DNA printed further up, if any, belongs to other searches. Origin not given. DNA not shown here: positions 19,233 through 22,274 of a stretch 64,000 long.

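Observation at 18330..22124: Hypothetical 345-aa protein plus 913-aa HerA/FtsK-superfamily ATPase with a novel N-terminal domain, in a lower-GC island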

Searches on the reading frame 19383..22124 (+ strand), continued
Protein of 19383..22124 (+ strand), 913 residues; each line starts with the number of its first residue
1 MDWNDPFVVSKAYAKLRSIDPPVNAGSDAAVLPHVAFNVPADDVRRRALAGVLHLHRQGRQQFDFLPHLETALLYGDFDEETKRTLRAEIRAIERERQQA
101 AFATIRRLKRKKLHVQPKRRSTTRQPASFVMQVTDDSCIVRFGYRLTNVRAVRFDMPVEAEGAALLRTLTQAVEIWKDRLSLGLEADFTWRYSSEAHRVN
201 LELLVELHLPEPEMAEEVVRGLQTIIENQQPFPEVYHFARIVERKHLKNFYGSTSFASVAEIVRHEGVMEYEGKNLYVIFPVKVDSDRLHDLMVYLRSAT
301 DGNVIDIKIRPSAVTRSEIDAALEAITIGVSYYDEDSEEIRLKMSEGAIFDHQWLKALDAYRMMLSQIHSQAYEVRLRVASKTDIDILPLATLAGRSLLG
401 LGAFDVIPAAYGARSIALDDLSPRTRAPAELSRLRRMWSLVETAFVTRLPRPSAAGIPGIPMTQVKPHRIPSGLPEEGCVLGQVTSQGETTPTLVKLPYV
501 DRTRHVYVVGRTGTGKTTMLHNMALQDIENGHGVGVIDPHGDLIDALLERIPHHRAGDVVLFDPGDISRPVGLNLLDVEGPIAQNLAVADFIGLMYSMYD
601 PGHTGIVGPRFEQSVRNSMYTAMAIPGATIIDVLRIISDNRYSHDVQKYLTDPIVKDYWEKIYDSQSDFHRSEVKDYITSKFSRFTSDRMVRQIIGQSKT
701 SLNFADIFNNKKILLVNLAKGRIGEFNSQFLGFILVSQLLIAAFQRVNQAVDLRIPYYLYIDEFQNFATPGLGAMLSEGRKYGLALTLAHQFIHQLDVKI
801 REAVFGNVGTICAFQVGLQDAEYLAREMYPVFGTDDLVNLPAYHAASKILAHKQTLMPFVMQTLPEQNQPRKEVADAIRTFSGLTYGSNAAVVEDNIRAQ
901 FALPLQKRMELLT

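Call 50: get_annotated_region(hit=H21, flank=8000)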
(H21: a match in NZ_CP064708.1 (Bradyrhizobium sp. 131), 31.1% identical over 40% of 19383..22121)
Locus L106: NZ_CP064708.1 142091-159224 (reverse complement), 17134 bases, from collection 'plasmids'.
description: Bradyrhizobium sp. 131 plasmid p131_1, complete sequence
organism: Bradyrhizobium sp. 131 (NCBI taxid 2782609)
taxonomy: Bacteria; Pseudomonadota; Alphaproteobacteria; Hyphomicrobiales; Nitrobacteraceae; Bradyrhizobium; Bradyrhizobium sp. 131
host: -; source: Acmispon strigosus,cell culture,root nodule; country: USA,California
typing (MOB-suite, as given by PLSDB): non-mobilizable
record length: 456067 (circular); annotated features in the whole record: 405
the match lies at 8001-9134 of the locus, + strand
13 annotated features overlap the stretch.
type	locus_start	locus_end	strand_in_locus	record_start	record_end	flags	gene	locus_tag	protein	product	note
CDS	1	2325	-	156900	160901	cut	-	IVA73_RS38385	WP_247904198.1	CHAT domain-containing protein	-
CDS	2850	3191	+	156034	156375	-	-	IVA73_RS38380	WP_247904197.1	hypothetical protein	-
CDS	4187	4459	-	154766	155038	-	-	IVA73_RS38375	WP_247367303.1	hypothetical protein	-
CDS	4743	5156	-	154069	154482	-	-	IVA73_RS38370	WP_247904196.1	hypothetical protein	-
CDS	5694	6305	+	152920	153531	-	-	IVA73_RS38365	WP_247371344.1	hypothetical protein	-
CDS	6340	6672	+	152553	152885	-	-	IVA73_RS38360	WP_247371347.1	hypothetical protein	-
CDS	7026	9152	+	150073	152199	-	-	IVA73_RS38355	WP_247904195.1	type IV secretion system DNA-binding domain-containing protein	-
CDS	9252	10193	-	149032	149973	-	-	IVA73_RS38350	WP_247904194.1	hypothetical protein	-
CDS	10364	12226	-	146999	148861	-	-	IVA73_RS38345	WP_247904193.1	CHAT domain-containing protein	-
CDS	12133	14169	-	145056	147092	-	-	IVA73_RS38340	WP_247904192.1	tetratricopeptide repeat protein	-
CDS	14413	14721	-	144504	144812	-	-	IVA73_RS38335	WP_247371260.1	hypothetical protein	-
CDS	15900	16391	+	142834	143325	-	-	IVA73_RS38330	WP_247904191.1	hypothetical protein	-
CDS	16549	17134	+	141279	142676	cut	-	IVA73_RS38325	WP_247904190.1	DUF4407 domain-containing protein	-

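Call 51: find_encoding_contigs(protein=P0013, flank=10000, max_places=4)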
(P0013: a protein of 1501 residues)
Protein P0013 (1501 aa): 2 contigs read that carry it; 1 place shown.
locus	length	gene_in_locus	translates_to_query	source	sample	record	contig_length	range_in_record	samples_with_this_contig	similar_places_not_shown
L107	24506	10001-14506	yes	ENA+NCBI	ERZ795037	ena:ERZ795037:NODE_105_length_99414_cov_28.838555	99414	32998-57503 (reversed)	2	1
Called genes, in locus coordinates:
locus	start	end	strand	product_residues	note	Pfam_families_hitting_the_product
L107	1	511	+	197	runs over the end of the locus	PF13302:Acetyltransf_3, PF00583:Acetyltransf_1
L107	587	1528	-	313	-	PF04264:YceI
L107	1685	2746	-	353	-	PF00903:Glyoxalase, PF13669:Glyoxalase_4 (faint), PF00903:Glyoxalase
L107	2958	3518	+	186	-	PF00156:Pribosyltran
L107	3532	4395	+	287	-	PF02585:PIG-L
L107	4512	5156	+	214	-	PF00174:Oxidored_molyb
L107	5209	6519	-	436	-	-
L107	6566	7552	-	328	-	PF03976:PPK2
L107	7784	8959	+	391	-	PF20510:HgmA_N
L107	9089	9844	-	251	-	PF01966:HD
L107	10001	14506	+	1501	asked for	PF14559:TPR_19 (weak)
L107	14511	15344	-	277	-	PF23023:Anti-Pycsar_Apyc1 (weak), PF00753:Lactamase_B, PF12706:Lactamase_B_2 (weak)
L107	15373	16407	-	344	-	PF00892:EamA, PF03151:TPT (faint), PF00892:EamA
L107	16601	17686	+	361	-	-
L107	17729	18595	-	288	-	PF02540:NAD_synthase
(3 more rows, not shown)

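Call 52: find_encoding_contigs(protein=P0016, flank=10000, max_places=3)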
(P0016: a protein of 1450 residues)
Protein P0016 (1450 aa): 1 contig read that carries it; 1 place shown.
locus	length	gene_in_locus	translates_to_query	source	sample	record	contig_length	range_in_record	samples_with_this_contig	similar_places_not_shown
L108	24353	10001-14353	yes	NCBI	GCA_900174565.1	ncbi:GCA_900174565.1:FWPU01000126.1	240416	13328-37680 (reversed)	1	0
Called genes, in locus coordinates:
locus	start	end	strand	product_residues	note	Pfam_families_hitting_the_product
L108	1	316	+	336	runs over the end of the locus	PF02653:BPD_transp_2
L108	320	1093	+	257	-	PF02463:SMC_N (faint), PF00005:ABC_tran, PF13304:AAA_21 (weak)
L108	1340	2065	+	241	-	PF01978:TrmB (weak), PF08100:Dimerisation (faint), PF09339:HTH_IclR, PF01614:IclR_C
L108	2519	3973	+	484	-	PF00171:Aldedh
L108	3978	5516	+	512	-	PF01695:IstB_IS21 (faint), PF00005:ABC_tran, PF13304:AAA_21 (faint), PF00005:ABC_tran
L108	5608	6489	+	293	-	PF02653:BPD_transp_2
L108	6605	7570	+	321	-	PF00532:Peripla_BP_1, PF13407:Peripla_BP_4, PF13377:Peripla_BP_3 (weak)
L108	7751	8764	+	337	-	PF03781:FGE-sulfatase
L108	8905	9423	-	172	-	PF25213:HVO_A0261_N (weak), PF12802:MarR_2 (weak), PF13412:HTH_24, PF01047:MarR, PF01325:Fe_dep_repress (weak)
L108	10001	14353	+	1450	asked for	PF13428:TPR_14 (faint), PF13432:TPR_16 (faint), PF14559:TPR_19 (faint), PF00515:TPR_1 (faint), PF13414:TPR_11 (faint), PF01935:DUF87 (weak), PF10412:TrwB_AAD_bind (weak)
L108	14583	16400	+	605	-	PF00496:SBP_bac_5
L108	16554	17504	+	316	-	PF19300:BPD_transp_1_N, PF00528:BPD_transp_1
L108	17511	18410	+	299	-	PF12911:OppC_N, PF00528:BPD_transp_1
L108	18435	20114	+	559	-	PF01425:Amidase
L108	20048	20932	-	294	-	PF00480:ROK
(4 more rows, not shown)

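Call 53: find_encoding_contigs(protein=P0010, flank=10000, max_places=3)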
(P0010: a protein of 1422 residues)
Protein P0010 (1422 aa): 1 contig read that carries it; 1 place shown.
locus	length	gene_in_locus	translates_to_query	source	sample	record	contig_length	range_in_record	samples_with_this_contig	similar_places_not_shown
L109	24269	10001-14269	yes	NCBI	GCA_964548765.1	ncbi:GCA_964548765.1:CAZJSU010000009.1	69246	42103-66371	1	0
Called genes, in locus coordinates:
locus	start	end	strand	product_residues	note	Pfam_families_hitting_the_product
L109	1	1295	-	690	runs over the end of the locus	PF03372:Exo_endo_phos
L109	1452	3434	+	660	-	PF01979:Amidohydro_1, PF07969:Amidohydro_3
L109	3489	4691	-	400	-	PF01476:LysM, PF03734:YkuD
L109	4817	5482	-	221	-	PF16697:Yop-YscD_cpl, PF00498:FHA, PF00486:Trans_reg_C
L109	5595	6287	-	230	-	-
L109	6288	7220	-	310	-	PF01745:IPT (weak), PF01715:IPPT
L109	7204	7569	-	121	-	PF02021:UPF0102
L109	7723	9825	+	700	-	PF03030:H_PPase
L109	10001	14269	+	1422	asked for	PF13424:TPR_12 (faint), PF14559:TPR_19 (weak), PF10412:TrwB_AAD_bind (faint)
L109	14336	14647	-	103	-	PF01796:OB_ChsH2_C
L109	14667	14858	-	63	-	-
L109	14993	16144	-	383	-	PF00108:Thiolase_N, PF22691:Thiolase_C_1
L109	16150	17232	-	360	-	PF08540:HMG_CoA_synt_C (faint), PF08541:ACP_syn_III_C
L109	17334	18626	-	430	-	PF00368:HMG-CoA_red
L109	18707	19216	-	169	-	-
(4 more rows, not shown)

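Call 54: find_encoding_contigs(protein=P0009, flank=10000, max_places=3)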
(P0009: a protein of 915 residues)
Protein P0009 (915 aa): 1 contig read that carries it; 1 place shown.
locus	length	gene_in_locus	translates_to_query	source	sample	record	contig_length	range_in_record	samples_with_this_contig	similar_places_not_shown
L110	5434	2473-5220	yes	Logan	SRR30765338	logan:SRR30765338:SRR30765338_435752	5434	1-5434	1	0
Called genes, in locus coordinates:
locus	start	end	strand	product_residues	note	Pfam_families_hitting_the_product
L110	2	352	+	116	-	?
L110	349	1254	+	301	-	PF00795:CN_hydrolase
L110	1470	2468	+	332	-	-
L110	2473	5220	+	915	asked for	PF01935:DUF87 (weak), PF10412:TrwB_AAD_bind (faint)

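Call 66: list_cluster_members(proteins=[P0051, P0055, P0058, P0059, P0060, P0061, P0068, P0075, P0082, P0062])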
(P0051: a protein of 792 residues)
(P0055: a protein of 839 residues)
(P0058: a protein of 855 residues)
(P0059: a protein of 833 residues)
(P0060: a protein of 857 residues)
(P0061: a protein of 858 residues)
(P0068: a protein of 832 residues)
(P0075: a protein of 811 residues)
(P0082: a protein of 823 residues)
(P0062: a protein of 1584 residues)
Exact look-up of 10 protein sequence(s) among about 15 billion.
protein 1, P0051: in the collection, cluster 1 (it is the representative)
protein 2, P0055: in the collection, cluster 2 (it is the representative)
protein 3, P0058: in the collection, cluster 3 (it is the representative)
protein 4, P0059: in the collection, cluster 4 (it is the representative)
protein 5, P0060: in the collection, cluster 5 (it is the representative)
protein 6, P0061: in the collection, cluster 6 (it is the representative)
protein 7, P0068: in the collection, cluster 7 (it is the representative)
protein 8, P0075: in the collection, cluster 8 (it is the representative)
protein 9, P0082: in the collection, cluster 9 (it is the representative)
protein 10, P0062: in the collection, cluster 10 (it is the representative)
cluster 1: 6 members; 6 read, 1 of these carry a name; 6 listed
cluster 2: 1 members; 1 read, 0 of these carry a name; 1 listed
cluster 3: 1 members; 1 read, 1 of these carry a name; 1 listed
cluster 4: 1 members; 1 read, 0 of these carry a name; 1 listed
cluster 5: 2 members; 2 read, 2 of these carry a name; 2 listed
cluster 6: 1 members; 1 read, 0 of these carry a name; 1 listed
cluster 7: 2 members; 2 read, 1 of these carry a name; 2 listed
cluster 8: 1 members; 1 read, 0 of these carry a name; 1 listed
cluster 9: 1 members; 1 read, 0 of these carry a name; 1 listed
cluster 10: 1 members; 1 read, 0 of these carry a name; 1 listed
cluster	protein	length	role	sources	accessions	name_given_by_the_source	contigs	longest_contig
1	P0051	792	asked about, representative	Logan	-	-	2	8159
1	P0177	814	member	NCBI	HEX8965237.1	MAG TPA: DUF87 domain-containing protein [Patescibacteria group bacterium]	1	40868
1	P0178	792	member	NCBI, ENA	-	-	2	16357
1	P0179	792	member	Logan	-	-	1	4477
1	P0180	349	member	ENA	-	-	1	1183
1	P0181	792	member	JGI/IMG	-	-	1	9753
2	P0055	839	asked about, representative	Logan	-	-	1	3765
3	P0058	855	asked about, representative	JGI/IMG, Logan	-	DNA helicase HerA-like ATPase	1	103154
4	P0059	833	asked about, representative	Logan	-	-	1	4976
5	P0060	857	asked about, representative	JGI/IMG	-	hypothetical protein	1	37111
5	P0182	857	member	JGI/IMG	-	hypothetical protein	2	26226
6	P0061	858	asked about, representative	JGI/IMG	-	-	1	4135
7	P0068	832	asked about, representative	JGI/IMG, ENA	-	-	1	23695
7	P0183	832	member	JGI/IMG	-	hypothetical protein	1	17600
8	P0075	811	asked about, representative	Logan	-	-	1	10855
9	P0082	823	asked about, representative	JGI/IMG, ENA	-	-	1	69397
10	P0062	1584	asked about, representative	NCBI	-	-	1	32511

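Call 98: search_solved_structures(query=A3, max_evalue=10, show_alignments=1)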
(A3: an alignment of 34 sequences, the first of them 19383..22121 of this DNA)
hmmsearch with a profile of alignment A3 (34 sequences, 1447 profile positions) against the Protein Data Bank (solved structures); distinct sequences matched with E-value up to 10: 289 (the best 60 are shown).
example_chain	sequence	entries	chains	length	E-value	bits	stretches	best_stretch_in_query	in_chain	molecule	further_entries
9qhb_A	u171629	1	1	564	1.2e-27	99.9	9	525-614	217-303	Engineered tetratricopeptide repeat protein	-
8bu0_A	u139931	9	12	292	1.5e-15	59.8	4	524-585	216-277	Consensus tetratricopeptide repeat protein | Crystal structure of an 8-repeat consensus TPR superhelix with Zinc. | Monomer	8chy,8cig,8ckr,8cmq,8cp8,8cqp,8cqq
9qhc_A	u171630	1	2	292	3.2e-14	55.4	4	524-611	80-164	Engineered tetratricopeptide repeat protein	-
9eh1_Q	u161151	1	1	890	3.5e-10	42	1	160-628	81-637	RNA polymerase-associated protein CTR9 homolog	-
7qdr_B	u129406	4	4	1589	1.3e-09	40.1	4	225-585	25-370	Tetratricopeptide repeat protein 37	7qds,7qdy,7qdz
9g8o_B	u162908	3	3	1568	1.7e-09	39.7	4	227-585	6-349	Superkiller complex protein 3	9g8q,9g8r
6ted_Q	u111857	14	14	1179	2.4e-09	39.2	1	160-628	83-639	RNA polymerase-associated protein CTR9 homolog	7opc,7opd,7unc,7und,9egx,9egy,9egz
7oop_S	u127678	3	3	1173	2.6e-09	39.1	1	160-628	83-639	RNA polymerase-associated protein CTR9 homolog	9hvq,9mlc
2y4t_A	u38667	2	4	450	3.1e-09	38.8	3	475-620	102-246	DNAJ HOMOLOG SUBFAMILY C MEMBER 3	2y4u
8bda_E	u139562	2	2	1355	3.5e-09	38.7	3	503-632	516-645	Intraflagellar transport protein 139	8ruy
8a3y_Q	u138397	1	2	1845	7.8e-09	37.5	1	161-608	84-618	RNA polymerase-associated protein CTR9 homolog,RNA polymerase-associated protein LEO1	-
6gmh_Q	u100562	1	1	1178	1.4e-08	36.7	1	361-609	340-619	CTR9,RNA polymerase-associated protein CTR9 homolog,RNA polymerase-associated protein CTR9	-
3ieg_A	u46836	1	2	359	1.5e-08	36.6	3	520-619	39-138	DnaJ homolog subfamily C member 3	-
5g04_X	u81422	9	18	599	1.5e-08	36.6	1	262-616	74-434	ANAPHASE-PROMOTING COMPLEX SUBUNIT 7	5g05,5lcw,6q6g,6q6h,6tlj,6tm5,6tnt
5khr_X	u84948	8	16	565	1.9e-08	36.2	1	262-617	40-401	Anaphase-promoting complex subunit 7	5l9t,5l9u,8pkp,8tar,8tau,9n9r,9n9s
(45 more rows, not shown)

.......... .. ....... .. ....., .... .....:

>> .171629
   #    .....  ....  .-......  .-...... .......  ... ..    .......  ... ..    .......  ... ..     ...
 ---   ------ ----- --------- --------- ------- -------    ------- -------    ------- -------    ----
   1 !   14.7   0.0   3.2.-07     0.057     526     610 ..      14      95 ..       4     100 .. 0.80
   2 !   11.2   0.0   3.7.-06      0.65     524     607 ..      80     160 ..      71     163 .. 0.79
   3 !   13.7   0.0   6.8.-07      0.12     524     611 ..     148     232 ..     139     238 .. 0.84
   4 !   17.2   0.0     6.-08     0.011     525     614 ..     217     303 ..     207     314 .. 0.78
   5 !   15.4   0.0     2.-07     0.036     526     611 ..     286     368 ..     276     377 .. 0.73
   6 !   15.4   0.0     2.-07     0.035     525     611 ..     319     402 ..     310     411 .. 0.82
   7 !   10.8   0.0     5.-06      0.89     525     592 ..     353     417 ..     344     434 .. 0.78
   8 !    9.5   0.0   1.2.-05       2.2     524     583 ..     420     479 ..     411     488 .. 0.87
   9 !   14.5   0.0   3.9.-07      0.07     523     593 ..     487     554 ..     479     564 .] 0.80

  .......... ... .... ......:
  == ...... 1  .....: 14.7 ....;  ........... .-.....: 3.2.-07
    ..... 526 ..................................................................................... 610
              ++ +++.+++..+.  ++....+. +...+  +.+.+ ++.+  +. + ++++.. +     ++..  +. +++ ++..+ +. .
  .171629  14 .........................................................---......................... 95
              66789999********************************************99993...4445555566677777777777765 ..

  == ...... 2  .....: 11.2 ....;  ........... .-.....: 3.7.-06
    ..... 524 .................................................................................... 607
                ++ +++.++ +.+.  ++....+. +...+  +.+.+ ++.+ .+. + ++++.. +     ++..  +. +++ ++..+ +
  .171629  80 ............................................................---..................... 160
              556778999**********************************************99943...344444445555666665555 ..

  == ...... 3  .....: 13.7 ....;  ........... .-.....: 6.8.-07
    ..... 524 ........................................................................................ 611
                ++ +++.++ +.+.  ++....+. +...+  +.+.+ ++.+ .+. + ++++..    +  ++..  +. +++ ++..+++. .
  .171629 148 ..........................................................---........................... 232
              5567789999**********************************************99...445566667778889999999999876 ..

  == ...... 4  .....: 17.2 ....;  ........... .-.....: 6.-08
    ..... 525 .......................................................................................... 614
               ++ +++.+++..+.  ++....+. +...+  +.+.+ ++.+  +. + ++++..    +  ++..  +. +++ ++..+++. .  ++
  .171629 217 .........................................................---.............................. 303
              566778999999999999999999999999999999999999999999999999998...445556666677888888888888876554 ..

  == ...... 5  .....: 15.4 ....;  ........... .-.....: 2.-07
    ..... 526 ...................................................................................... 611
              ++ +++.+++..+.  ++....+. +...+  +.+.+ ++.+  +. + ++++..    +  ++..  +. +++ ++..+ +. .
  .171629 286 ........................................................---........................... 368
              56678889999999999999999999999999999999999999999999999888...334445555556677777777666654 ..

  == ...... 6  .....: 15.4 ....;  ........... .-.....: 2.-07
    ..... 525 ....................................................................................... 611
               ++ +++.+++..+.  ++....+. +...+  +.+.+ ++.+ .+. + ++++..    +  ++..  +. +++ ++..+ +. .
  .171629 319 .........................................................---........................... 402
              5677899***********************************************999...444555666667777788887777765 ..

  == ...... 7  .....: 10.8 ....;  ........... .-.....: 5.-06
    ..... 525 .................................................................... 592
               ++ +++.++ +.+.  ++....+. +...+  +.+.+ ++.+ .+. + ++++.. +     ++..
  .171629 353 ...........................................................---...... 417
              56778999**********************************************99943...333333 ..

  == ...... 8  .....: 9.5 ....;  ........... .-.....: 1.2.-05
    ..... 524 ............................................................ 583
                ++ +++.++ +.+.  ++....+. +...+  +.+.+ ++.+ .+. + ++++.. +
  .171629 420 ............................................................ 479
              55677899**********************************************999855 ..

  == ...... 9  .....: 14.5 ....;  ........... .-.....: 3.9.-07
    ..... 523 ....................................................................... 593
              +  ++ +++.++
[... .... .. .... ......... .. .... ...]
